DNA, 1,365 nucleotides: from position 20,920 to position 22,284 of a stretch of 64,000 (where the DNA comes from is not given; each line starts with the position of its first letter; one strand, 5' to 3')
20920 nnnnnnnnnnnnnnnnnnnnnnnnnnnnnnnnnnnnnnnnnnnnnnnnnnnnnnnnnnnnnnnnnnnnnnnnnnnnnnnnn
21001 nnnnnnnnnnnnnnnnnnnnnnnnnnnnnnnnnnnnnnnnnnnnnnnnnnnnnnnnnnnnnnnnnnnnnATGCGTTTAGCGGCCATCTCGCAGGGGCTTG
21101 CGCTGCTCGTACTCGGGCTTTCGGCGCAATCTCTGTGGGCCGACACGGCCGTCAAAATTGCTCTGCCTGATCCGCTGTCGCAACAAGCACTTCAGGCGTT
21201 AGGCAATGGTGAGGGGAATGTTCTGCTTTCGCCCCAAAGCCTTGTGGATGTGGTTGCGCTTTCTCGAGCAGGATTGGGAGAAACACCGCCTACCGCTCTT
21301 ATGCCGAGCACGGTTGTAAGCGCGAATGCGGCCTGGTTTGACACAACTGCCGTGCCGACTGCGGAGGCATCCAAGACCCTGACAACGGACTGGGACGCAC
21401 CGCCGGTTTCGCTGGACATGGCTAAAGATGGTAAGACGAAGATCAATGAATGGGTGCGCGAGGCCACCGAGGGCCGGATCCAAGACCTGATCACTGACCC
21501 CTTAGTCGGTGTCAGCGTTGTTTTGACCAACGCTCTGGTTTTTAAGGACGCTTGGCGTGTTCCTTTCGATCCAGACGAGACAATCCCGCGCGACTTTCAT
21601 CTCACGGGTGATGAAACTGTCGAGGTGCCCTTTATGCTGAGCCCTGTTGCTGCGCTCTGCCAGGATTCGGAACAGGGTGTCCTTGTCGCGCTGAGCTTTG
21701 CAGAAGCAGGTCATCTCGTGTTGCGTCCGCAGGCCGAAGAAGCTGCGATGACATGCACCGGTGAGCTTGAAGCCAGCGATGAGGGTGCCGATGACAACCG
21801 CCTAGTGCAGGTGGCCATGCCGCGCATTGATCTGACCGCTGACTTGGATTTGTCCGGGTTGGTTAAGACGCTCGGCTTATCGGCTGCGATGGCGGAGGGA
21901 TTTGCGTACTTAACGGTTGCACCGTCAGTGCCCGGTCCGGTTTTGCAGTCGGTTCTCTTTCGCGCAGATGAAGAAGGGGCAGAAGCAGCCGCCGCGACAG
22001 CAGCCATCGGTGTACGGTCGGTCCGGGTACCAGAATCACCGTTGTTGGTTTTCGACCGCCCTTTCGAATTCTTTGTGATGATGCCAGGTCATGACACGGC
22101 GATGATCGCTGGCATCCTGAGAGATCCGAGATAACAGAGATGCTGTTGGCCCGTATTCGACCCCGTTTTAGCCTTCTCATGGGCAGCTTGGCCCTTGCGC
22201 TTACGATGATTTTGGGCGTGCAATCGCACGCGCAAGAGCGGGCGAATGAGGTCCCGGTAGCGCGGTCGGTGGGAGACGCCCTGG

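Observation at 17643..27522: Nine-gene exported proteolytic network: three caspase homologues, an S1 protease, a serpin, four DUF4384 domains and OmpA/PG-binding anchors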

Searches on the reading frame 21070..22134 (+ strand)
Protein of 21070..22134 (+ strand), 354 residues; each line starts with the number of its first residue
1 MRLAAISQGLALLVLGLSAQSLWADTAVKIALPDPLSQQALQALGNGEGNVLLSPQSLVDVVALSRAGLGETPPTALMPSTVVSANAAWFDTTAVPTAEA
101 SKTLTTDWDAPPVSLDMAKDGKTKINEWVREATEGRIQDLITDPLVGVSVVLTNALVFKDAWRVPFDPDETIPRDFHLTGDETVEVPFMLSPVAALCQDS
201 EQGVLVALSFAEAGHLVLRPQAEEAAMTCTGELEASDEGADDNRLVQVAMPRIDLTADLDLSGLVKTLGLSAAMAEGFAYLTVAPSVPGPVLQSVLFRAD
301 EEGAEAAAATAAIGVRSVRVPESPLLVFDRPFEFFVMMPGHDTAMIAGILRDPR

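Call 3: search_protein_families(library=pfam, proteins=[window:21070-22134:+], max_evalue=0.01)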
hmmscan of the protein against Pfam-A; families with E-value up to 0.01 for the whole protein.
window:21070-22134:+ (354 aa): 1 family
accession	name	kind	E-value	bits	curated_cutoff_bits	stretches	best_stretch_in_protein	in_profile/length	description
PF00079.25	Serpin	-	1.7e-34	120.1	27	1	81-353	82-370/370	Serpin (serine protease inhibitor)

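Call 6: search_protein_families(library=padloc, proteins=[window:21070-22134:+], max_evalue=0.01)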
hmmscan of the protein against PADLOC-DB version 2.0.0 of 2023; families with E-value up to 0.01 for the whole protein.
window:21070-22134:+ (354 aa): 0 families

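Call 9: find_homologous_proteins(query=window:21070-22134:+, max_evalue=0.00001)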
Query window:21070-22134:+ (354 aa): 719 proteins with E <= 0.00001 among 8000 candidates; the best 120 are listed.
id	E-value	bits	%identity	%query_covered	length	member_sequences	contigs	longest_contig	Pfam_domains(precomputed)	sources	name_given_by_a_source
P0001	3.7e-223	758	100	100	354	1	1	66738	PF00079.26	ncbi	ncbi:MAG: serpin family protein [Pseudomonadota bacterium]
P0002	4.0e-82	294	45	94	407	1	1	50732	PF00079.26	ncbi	ncbi:MAG: serpin family protein [Pseudomonadota bacterium]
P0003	8.1e-24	102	32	71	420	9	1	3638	PF00079.26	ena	-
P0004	1.2e-23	102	28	88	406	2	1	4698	PF00079.26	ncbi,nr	ncbi:MAG: serpin family protein [bacterium]|nr:serpin family protein [bacterium]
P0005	1.5e-23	102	35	66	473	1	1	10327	PF00079.26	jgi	jgi:serpin B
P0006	3.5e-23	100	34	53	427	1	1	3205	PF00079.26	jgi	-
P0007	1.5e-22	98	30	88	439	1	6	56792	PF00079.26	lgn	-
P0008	4.5e-22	97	30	77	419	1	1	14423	PF00079.26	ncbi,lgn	ncbi:MAG: serpin family protein [Candidatus Fermentibacteria bacterium]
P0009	1.0e-21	96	29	86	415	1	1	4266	PF00079.26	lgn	-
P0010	1.3e-21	95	30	66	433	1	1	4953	PF00079.26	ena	-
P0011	3.4e-21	94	31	71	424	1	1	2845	PF00079.26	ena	-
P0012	4.8e-21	93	25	88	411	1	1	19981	PF00079.26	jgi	jgi:serine protease inhibitor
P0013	6.1e-21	93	28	89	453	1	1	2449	PF00079.26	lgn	-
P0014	7.0e-21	93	30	84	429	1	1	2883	PF00079.26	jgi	jgi:serpin B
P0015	1.3e-20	92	31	66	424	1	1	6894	PF00079.26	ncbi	-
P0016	1.6e-20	92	34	46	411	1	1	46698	PF00079.26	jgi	jgi:serpin B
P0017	1.9e-20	91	30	71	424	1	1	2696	PF00079.26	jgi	-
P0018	2.0e-20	91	28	67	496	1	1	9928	PF00079.26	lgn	-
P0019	2.6e-20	91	26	88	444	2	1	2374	PF00079.26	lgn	-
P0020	2.7e-20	91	33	66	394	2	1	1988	PF00079.26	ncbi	ncbi:MAG TPA: serpin family protein, partial [Limnochorda sp.]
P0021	6.2e-20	90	28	83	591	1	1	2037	PF00079.26,PF19671.5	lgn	-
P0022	6.8e-20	90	30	76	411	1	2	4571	PF00079.26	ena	-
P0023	7.4e-20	89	29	79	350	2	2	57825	PF00079.26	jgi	jgi:serine protease inhibitor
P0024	8.9e-20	89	30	76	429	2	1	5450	PF00079.26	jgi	jgi:serpin B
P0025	9.7e-20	89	31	76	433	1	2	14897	PF00079.26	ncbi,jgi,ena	-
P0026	1.3e-19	89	29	76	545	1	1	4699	PF00079.26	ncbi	-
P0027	1.3e-19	89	27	84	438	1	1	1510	PF00079.26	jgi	-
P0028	1.4e-19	88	27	88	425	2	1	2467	PF00079.26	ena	-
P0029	1.7e-19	88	34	67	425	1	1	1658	PF00079.26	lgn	-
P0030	1.7e-19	88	30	77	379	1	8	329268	PF00079.26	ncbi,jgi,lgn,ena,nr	ncbi:MAG: serpin family protein [Acidimicrobiia bacterium]|nr:serpin family protein [Acidimicrobiia 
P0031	1.8e-19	88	31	67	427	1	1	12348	PF00079.26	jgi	jgi:serpin B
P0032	2.4e-19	88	26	83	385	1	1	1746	PF00079.26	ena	-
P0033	3.0e-19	87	26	95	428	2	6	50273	PF00079.26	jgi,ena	jgi:serpin B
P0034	3.0e-19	87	25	88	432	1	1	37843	PF00079.26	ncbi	ncbi:serpin family protein [Chloroflexota bacterium]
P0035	3.2e-19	87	26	88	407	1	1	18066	PF00079.26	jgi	jgi:serpin B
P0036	3.2e-19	87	28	66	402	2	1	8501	PF00079.26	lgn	-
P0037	3.8e-19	87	27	88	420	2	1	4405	PF00079.26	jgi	jgi:serpin B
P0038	4.8e-19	87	30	76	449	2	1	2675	PF00079.26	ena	-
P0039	4.9e-19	87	29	71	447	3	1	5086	PF00079.26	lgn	-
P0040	5.6e-19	87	27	88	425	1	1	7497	PF00079.26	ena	-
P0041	8.1e-19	86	27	54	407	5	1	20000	PF00079.26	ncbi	-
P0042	8.5e-19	86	28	80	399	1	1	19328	PF00079.26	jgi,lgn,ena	-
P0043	1.2e-18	85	27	85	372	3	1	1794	PF00079.26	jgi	jgi:serpin B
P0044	1.2e-18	85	28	65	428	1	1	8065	PF00079.26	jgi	jgi:serpin B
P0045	1.2e-18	85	31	66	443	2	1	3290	PF00079.26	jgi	jgi:serpin B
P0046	1.5e-18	85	30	78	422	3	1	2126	PF00079.26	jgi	jgi:serpin B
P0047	1.5e-18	85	26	94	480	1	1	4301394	PF00079.26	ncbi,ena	-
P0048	1.6e-18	85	29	78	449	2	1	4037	PF00079.26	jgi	jgi:serpin B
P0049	1.6e-18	85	27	88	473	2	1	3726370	PF00079.26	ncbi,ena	-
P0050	1.8e-18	85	28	81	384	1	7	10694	PF00079.26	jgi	jgi:serpin B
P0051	1.9e-18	85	29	71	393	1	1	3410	PF00079.26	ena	-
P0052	2.5e-18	84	30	65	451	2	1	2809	PF00079.26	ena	-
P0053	2.5e-18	84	29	51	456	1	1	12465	PF00079.26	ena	-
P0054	2.6e-18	84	26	86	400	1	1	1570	PF00079.26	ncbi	-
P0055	2.6e-18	84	31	82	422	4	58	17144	PF00079.26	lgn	-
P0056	4.4e-18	84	32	63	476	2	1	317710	PF00079.26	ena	-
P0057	4.6e-18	84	30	66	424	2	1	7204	PF00079.26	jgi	jgi:serpin B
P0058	4.6e-18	84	29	88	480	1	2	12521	PF00079.26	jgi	jgi:serpin B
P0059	4.8e-18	83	26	95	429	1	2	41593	PF00079.26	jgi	jgi:serpin B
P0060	5.0e-18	83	27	88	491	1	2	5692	PF00079.26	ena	-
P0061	5.0e-18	83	28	88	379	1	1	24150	PF00079.26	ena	-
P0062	5.0e-18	83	32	71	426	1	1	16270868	PF00079.26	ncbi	ncbi:serpin family protein [Sorangium sp. So ce1128]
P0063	5.1e-18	83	28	88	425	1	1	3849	PF00079.26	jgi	-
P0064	5.1e-18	83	28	87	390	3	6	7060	PF00079.26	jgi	-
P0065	5.3e-18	83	27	81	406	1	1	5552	PF00079.26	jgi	jgi:serpin B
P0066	5.5e-18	83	32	63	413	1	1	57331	PF00079.26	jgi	-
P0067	6.1e-18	83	27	71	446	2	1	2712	PF00079.26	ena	-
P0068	6.6e-18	83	28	84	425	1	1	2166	PF00079.26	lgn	-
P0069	7.4e-18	83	32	76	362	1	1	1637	PF00079.26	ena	-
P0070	8.3e-18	83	29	66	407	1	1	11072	PF00079.26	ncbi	-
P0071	9.2e-18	83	24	88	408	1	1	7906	PF00079.26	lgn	-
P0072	9.7e-18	82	28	88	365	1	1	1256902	PF00079.26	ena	-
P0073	1.1e-17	82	28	45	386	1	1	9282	PF00079.26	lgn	-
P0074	1.2e-17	82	31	76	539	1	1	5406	PF00079.26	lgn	-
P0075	1.3e-17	82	25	89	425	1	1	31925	PF00079.26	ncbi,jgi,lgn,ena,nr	ncbi:MAG TPA: serpin family protein [Dehalococcoidia bacterium]|nr:serpin family protein [Dehalococc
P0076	1.3e-17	82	26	88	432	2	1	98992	PF00079.26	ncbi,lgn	-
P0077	1.5e-17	82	33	68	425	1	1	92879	PF00079.26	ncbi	-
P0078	1.7e-17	82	28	84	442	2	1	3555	PF00079.26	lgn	-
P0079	1.7e-17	82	29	77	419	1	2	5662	PF00079.26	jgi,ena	-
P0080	1.7e-17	82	26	88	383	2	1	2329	PF00079.26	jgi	-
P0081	1.7e-17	82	26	86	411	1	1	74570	PF00079.26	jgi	-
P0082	1.8e-17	82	30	83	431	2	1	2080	PF00079.26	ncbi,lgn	-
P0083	2.4e-17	81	31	66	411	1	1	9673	PF00079.26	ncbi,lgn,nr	ncbi:MAG: serpin family protein [Isosphaeraceae bacterium]|nr:serpin family protein [Isosphaeraceae 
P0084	2.6e-17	81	26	86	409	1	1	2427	PF00079.26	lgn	-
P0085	2.7e-17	81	25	88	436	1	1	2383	PF00079.26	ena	-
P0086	2.8e-17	81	32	79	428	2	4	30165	PF00079.26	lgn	-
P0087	3.0e-17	81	28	86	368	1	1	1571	PF00079.26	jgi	jgi:serpin B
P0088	3.0e-17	81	30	67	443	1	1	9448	PF00079.26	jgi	jgi:serpin B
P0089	3.3e-17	81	31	65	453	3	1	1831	PF00079.26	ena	-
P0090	3.3e-17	81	29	82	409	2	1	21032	PF00079.26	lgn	-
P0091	3.4e-17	81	30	54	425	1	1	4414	PF00079.26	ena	-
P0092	3.5e-17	81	30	53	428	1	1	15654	PF00079.26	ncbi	ncbi:MAG: serpin family protein [Chloroflexota bacterium]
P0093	3.5e-17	81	29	76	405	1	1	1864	PF00079.26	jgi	jgi:serpin B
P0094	3.9e-17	80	28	78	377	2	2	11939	PF00079.26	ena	-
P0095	5.2e-17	80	27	88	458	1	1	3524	PF00079.26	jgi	jgi:serpin B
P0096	5.3e-17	80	29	78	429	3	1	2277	PF00079.26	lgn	-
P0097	5.4e-17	80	28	86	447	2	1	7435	PF00079.26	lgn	-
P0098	5.5e-17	80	30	69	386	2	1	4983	PF00079.26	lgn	-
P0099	6.4e-17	80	31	78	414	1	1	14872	PF00079.26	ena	-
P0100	6.8e-17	80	28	85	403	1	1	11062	PF00079.26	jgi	-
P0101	6.9e-17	80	32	70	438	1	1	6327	PF00079.26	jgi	jgi:serpin B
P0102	7.3e-17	80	27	80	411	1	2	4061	PF00079.26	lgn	-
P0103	7.4e-17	80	29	71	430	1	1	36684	PF00079.26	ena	-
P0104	7.5e-17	80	28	76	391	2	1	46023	PF00079.26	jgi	jgi:serpin B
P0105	7.9e-17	79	32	66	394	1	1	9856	PF00079.26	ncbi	-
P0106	7.9e-17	79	26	97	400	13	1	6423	PF00079.26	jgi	jgi:serpin B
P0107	8.7e-17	79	29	76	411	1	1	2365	PF00079.26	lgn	-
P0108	9.2e-17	79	28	76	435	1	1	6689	PF00079.26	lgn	-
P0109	1.0e-16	79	29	47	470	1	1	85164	PF00079.26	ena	-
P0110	1.1e-16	79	26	84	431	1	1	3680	PF00079.26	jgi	-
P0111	1.2e-16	79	27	88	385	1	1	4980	PF00079.26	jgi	jgi:serpin B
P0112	1.2e-16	79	26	67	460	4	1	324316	PF00079.26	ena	-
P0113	1.2e-16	79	32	65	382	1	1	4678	PF00079.26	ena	-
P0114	1.2e-16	79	29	77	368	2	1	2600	PF00079.26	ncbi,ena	-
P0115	1.3e-16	79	32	65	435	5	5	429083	PF00079.26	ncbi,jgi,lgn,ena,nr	ncbi:MAG TPA: serpin family protein [Myxococcota bacterium]|nr:serpin family protein [Myxococcota ba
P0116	1.3e-16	79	28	83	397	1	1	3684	PF00079.26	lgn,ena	-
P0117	1.3e-16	79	34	61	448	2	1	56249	PF00079.26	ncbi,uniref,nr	ncbi:serpin family protein [Halohasta salina]|uniref:serpin family protein n=1 Tax=Halohasta salina 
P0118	1.3e-16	79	28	55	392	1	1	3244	PF00079.26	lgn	-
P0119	1.5e-16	79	31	76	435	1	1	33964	PF00079.26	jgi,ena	-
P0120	1.5e-16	79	29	76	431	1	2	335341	PF00079.26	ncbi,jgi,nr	ncbi:MAG: serpin family protein [Candidatus Acetothermia bacterium]|jgi:serpin B|nr:serpin family pr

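Call 11: find_encoding_contigs(protein=P0002, flank=10000, max_places=3)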
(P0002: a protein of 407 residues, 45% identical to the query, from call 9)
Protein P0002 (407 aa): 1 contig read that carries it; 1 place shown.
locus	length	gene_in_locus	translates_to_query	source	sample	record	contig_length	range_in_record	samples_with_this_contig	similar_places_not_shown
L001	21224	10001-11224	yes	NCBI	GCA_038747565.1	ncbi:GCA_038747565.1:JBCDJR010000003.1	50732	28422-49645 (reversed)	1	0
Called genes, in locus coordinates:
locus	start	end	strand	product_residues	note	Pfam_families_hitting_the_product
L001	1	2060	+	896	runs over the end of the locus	PF00330:Aconitase, PF00694:Aconitase_C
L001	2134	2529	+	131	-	PF00581:Rhodanese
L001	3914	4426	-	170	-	PF00578:AhpC-TSA, PF08534:Redoxin, PF00085:Thioredoxin (weak), PF13098:Thioredoxin_2 (weak)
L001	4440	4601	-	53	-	PF04995:CcmD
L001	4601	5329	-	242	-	PF01578:Cytochrom_C_asm, PF27518:CcmC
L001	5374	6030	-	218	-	PF03379:CcmB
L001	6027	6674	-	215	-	PF00005:ABC_tran, PF13191:AAA_16 (weak), PF13304:AAA_21 (faint)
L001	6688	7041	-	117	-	PF04430:DUF498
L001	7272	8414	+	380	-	PF01734:Patatin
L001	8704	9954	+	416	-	PF14326:DUF4384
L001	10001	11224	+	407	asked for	PF00079:Serpin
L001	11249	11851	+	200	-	PF14326:DUF4384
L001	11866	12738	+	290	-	PF00089:Trypsin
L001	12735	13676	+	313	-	PF00691:OmpA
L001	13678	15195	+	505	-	PF00656:Peptidase_C14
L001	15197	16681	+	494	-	PF00656:Peptidase_C14, PF14326:DUF4384 (weak)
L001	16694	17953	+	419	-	-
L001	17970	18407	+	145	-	-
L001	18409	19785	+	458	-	-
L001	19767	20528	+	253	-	-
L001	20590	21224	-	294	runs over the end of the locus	PF02653:BPD_transp_2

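Call 12: find_encoding_contigs(protein=P0001, flank=10000, max_places=3)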
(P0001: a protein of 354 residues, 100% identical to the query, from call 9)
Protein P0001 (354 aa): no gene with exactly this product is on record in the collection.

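Call 33: search_solved_structures(query=window:21070-22134:+, max_evalue=0.001, show_alignments=2)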
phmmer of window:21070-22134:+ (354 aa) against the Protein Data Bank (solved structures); distinct sequences matched with E-value up to 0.001: 187 (the best 60 are shown).
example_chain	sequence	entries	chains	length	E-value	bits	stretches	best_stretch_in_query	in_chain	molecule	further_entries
5cdx_A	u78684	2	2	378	2.7e-21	79.3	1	111-337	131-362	Conserpin | Conserpin in the latent state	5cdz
6ee5_A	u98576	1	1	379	5.6e-21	78.2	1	111-337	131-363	Conserpin-AATRCL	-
5ce0_A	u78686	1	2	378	9.6e-21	77.5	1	111-337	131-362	Native conserpin with Z-variant (E342K)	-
3ozq_A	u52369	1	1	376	9.5e-19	70.9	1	85-340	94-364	Serpin48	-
1k9o_I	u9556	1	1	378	2.3e-17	66.4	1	121-340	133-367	ALASERPIN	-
9c2t_S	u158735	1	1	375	4.2e-17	65.5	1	121-339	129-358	Alpha-1-antichymotrypsin His-Pro-less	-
1qmn_A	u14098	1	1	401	4.7e-17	65.3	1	121-339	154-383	ALPHA-1-ANTICHYMOTRYPSIN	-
9d7k_S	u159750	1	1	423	5.8e-17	65.1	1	121-339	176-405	Alpha-1-antichymotrypsin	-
6hge_A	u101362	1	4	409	7.2e-17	64.7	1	121-336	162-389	Alpha-1-antichymotrypsin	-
4kds_A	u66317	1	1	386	2.7e-16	62.9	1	108-350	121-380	Plasminogen activator inhibitor 1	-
1sek_A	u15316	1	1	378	2.9e-16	62.8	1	121-349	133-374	SERPIN K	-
9vdi_A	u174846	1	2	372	4.1e-16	62.3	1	113-342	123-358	Alpha-1-antitrypsin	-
4dte_A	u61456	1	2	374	6.4e-16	61.6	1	103-353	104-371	Serpin peptidase inhibitor, clade E (nexin, plasminogen activator inhibitor type 1), membe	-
1atu_A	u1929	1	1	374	9.5e-16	61.1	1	113-345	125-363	ALPHA-1-ANTITRYPSIN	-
4p0f_A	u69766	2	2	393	1.2e-15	60.8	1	112-338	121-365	Serine protease inhibitor 4, isoform B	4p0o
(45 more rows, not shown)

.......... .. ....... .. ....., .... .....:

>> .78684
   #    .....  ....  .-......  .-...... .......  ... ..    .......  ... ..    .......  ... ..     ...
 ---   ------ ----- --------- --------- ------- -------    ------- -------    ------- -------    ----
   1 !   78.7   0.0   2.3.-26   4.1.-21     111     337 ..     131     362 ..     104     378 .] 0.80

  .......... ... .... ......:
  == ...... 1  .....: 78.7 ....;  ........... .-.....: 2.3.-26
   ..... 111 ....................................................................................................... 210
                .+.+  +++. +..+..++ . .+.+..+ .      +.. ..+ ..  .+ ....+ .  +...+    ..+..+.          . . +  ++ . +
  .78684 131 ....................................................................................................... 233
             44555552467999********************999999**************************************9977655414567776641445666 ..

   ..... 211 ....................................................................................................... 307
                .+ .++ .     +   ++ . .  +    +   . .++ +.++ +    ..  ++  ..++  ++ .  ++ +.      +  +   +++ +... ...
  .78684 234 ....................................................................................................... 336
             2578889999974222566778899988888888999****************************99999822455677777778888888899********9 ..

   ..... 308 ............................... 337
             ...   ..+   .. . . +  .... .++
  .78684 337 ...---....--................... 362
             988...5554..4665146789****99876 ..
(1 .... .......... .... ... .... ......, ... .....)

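Call 36: search_protein_families(library=pfam, proteins=[L001:16694-17953:+, L001:17970-18407:+, L001:18409-19785:+, L001:19767-20528:+], max_evalue=1)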
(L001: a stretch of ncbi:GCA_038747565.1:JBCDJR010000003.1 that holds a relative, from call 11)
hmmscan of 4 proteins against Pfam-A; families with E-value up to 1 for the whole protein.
L001:16694-17953:+ (419 aa): 1 family
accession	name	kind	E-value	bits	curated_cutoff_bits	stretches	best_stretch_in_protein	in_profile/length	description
PF04325.18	DUF465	-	0.068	13.6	25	1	344-368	8-33/48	Protein of unknown function (DUF465)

L001:17970-18407:+ (145 aa): 0 families

L001:18409-19785:+ (458 aa): 0 families

L001:19767-20528:+ (253 aa): 1 family
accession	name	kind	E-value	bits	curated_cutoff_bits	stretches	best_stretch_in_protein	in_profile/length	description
PF11245.13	DUF2544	-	0.077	12.9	25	1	113-177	67-130/246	Protein of unknown function (DUF2544)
